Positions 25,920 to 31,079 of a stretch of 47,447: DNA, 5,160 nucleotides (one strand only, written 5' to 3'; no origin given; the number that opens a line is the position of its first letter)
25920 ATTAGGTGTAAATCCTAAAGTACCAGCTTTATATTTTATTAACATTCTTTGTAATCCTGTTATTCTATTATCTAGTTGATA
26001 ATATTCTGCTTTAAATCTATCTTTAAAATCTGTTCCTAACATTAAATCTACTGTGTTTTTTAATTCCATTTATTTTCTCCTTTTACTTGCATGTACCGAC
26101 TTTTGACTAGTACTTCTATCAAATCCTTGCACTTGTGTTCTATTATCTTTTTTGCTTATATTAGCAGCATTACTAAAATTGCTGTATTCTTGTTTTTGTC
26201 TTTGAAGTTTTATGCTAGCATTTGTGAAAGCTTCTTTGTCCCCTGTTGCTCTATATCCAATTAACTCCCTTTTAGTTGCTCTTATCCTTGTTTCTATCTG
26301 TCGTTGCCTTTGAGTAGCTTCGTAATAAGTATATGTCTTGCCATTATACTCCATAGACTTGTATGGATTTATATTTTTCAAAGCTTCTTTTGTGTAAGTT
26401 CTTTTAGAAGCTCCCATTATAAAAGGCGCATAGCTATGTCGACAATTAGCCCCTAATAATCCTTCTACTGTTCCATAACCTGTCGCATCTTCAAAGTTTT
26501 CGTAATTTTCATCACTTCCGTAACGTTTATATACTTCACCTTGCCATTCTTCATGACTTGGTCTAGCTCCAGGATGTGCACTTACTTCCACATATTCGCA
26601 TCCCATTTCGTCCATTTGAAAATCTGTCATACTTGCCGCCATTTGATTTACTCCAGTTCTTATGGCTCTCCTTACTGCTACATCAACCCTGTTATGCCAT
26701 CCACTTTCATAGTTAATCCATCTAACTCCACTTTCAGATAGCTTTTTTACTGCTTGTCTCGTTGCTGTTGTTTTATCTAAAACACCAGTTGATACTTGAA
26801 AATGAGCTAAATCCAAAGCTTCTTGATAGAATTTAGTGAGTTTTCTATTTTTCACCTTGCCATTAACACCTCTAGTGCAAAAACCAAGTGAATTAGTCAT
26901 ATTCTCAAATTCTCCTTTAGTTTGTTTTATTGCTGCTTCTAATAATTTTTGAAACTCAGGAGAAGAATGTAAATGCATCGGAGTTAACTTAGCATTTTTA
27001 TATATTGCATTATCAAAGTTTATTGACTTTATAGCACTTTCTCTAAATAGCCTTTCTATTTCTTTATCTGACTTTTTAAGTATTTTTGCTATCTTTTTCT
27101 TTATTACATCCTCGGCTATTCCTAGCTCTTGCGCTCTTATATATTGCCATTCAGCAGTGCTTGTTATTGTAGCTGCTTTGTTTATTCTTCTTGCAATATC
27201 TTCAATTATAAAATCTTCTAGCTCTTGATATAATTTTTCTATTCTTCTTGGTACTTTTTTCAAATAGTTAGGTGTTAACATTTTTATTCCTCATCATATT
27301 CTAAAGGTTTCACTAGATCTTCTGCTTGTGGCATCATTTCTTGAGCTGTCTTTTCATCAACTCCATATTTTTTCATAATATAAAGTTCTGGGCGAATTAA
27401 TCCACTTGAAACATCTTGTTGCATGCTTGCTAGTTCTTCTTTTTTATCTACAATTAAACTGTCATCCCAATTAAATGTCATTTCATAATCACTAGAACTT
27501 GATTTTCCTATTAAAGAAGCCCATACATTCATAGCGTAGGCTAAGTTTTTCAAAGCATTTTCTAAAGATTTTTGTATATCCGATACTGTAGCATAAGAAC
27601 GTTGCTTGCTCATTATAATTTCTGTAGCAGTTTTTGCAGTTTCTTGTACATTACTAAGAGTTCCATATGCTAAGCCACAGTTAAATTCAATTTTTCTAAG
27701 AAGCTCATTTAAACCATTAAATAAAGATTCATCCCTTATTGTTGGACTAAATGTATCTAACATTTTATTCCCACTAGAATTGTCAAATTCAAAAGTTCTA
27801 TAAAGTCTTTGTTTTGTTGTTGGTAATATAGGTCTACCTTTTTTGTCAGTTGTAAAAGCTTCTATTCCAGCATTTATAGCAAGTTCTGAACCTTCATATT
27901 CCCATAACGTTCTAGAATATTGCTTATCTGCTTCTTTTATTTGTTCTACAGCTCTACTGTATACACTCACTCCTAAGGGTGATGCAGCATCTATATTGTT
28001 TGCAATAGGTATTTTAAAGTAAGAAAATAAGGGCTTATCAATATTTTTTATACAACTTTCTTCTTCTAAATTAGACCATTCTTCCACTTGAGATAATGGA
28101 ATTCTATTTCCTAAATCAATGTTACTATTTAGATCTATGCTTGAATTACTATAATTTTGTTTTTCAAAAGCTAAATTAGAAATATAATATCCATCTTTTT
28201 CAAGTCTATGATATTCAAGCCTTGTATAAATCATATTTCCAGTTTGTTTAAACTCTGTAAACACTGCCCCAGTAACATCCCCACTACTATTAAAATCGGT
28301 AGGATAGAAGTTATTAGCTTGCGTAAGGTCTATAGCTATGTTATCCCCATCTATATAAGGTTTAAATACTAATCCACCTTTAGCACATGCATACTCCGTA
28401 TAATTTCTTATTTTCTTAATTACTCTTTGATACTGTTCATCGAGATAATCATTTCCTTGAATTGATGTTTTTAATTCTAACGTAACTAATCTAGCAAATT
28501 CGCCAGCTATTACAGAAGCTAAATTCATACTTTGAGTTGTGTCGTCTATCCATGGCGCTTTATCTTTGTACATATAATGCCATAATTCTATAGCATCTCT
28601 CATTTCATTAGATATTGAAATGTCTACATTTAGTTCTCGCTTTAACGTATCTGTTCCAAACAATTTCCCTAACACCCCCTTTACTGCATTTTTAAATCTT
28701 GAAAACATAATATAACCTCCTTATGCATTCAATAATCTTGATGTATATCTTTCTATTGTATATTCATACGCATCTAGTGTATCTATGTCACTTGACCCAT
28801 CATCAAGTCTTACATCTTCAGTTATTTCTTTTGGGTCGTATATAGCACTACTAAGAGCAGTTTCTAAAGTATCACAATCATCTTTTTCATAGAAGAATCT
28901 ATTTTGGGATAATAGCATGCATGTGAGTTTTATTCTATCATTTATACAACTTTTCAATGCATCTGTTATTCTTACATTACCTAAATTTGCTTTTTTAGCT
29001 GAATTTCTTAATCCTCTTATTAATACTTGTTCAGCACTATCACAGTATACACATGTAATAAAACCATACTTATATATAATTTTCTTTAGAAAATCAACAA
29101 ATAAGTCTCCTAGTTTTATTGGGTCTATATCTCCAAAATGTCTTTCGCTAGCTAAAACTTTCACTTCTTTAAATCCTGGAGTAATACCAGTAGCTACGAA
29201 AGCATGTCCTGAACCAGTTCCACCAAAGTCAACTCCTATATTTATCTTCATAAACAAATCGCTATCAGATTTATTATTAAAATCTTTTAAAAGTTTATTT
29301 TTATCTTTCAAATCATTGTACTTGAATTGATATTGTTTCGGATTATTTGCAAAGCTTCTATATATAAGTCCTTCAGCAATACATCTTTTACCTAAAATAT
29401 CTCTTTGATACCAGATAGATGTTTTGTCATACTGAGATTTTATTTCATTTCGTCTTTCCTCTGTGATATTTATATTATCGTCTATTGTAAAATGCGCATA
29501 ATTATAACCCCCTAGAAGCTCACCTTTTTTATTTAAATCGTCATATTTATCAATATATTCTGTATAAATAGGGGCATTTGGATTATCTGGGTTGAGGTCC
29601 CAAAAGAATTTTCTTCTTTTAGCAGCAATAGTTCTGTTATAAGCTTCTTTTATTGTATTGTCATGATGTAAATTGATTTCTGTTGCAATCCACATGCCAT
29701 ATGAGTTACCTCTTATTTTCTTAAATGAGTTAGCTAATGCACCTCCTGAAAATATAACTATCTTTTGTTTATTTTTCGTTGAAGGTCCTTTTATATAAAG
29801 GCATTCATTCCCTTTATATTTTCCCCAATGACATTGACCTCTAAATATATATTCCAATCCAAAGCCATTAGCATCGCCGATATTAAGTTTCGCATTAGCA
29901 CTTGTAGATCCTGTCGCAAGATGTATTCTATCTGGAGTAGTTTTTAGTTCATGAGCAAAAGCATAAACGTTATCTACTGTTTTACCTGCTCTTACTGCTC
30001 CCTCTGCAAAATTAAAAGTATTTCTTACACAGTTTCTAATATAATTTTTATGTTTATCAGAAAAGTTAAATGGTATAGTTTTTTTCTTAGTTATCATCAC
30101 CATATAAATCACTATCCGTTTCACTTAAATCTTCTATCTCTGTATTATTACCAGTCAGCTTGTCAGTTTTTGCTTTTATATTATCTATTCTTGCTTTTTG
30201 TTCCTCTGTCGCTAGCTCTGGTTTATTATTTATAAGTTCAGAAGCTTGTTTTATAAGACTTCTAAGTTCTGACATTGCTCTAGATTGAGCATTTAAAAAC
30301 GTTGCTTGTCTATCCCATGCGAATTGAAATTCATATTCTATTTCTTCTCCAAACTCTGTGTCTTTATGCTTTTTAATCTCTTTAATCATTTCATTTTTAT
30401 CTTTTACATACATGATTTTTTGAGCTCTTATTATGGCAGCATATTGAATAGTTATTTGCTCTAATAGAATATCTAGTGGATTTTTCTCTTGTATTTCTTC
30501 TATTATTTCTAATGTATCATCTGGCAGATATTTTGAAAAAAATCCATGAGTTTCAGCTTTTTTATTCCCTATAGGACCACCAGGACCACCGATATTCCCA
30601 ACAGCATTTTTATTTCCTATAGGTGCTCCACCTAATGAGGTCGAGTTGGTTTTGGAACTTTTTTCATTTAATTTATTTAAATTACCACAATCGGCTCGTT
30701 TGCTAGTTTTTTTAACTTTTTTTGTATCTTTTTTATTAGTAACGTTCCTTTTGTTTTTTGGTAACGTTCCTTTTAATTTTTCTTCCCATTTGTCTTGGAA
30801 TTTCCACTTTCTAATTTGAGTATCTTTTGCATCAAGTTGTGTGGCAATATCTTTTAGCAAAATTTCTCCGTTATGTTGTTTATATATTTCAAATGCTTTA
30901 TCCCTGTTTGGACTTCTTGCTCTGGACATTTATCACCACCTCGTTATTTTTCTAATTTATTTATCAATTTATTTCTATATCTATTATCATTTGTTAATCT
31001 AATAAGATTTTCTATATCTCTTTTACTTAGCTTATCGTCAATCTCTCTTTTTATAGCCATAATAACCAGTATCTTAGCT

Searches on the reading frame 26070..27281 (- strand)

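Call 45: search_protein_families(library=phrogs, proteins=[window:26070-27281:-], max_evalue=0.00001)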
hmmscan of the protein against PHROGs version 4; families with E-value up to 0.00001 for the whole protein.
window:26070-27281:- (403 aa): 1 family
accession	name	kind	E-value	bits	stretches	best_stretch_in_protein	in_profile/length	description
phrog_581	-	head and packaging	7e-119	399.4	1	1-399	19-396/564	minor head protein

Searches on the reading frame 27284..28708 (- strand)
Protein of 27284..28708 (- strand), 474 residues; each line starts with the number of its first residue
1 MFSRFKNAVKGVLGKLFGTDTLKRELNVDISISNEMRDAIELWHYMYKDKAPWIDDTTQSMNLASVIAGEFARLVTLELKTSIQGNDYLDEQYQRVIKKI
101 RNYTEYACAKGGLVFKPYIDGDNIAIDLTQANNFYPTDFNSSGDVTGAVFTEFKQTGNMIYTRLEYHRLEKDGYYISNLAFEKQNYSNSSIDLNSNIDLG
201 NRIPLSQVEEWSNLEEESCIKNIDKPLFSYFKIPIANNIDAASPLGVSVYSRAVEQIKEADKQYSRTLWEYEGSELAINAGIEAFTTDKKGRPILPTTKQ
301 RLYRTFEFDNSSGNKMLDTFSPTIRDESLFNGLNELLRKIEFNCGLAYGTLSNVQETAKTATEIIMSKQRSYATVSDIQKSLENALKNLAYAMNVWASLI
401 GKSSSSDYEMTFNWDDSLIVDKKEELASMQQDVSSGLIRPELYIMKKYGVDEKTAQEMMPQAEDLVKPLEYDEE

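Call 45: search_protein_families(library=phrogs, proteins=[window:27284-28708:-], max_evalue=0.00001)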
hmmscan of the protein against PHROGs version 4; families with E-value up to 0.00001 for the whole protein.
window:27284-28708:- (474 aa): 1 family
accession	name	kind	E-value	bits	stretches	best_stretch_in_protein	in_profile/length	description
phrog_533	-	head and packaging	4.6e-130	435.4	1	9-469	6-483/495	portal protein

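Call 70: find_encoding_contigs(protein=window:27284-28708:-, flank=1000, max_places=6)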
Protein window:27284-28708:- (474 aa): 23 contigs read that carry it; 1 place shown.
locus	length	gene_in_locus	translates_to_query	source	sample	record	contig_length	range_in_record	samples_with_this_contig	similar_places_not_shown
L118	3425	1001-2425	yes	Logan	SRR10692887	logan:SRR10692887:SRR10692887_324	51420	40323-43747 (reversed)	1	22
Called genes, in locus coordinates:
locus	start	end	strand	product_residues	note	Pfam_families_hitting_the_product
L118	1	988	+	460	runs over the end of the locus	-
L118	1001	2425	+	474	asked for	PF05133:SPP1_portal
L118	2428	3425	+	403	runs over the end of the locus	PF06152:Phage_min_cap2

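Call 71: search_dna_similar(query=window:27284-28708:-, collection=phages, mode=protein, max_rows=12)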
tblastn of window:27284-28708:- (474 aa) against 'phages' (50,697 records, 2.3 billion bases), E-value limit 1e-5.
Records with a match: 215; places in all: 217; records where one place covers at least 80% of the query: 142.
Best place of each record, by identity: <60% 215.
By first word of the organism name: Streptococcus 121; Bacillus 24; Listeria 17; Bacteriophage 13; Lactobacillus 9; Clostridium 8; Latilactobacillus 4; Clostridioides 2; Faecalibacterium 2; Enterococcus 2; and 11 more.
By host as written in the record: - 28; Listeria monocytogenes 10; Streptococcus thermophilus 10; Streptococcus thermophilus ST67009 7; Clostridium difficile 6; Bacillus cereus 6; Bacillus thuringiensis 4; Faecalibacterium prausnitzii 2; and 117 more.
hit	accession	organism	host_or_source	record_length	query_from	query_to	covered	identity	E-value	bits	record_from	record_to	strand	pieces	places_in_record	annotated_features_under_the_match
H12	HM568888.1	Clostridium phage phiCD38-2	Clostridium difficile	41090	1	473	100%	55.0%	6e-169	533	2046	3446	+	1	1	minor capsid protein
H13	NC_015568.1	Clostridium phage phiCD38-2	Clostridium difficile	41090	1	473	100%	55.0%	6e-169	533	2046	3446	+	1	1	portal protein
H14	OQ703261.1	Clostridioides phage AR1075-1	Clostridioides difficile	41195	1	473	100%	55.0%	6e-169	533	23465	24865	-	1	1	hypothetical protein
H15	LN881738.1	Clostridium phage slur17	Escherichia coli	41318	1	474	100%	54.6%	7e-166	524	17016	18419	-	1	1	Phage portal protein, SPP1 Gp6-like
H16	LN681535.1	Clostridium phage phiCD111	Clostridium difficile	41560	1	474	100%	54.6%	7e-166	524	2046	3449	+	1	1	Minor capsid protein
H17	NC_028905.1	Clostridium phage phiCD111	Clostridium difficile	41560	1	474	100%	54.6%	7e-166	524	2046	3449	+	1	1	portal protein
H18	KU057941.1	Clostridium phage CDSH1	Clostridium difficile AIU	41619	1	474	100%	54.6%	7e-166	524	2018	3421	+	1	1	portal protein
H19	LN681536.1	Clostridium phage phiCD146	Clostridium difficile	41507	1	473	100%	54.5%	2e-167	528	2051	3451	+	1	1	Minor capsid protein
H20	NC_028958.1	Clostridium phage phiCD146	Clostridium difficile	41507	1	473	100%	54.5%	2e-167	528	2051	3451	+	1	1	portal protein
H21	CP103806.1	Clostridioides phage Hain-Saunders-2022a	Clostridioides difficile ST632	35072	1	466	98%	49.4%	8e-133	429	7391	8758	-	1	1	phage portal protein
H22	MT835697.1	Bacteriophage sp.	human fecal samples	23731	17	436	89%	40.2%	1e-91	310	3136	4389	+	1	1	record has no annotation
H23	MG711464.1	Faecalibacterium phage FP_Lugh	Faecalibacterium prausnitzii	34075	17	436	89%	40.2%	1e-91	310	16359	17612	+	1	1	portal protein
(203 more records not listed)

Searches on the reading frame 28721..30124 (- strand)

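Call 45: search_protein_families(library=phrogs, proteins=[window:28721-30124:-], max_evalue=0.00001)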
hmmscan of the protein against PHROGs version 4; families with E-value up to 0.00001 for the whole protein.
window:28721-30124:- (467 aa): 3 families
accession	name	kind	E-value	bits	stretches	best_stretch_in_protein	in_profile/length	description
phrog_2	-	head and packaging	1e-30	108.2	1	14-462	260-594/807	terminase large subunit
phrog_29775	-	unknown function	3e-22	80.4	1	45-243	4-188/212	-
phrog_10250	-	head and packaging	7e-07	30.2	1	320-460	73-215/228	terminase large subunit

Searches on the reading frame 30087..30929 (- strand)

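Call 44: search_protein_families(library=pfam, proteins=[window:30087-30929:-], max_evalue=0.001)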
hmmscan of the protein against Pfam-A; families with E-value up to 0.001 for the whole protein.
window:30087-30929:- (280 aa): 1 family
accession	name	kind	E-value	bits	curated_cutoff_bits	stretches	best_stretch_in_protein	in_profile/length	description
PF10668.15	Phage_terminase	-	1.8e-18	66.4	22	1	1-60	1-60/67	Phage terminase small subunit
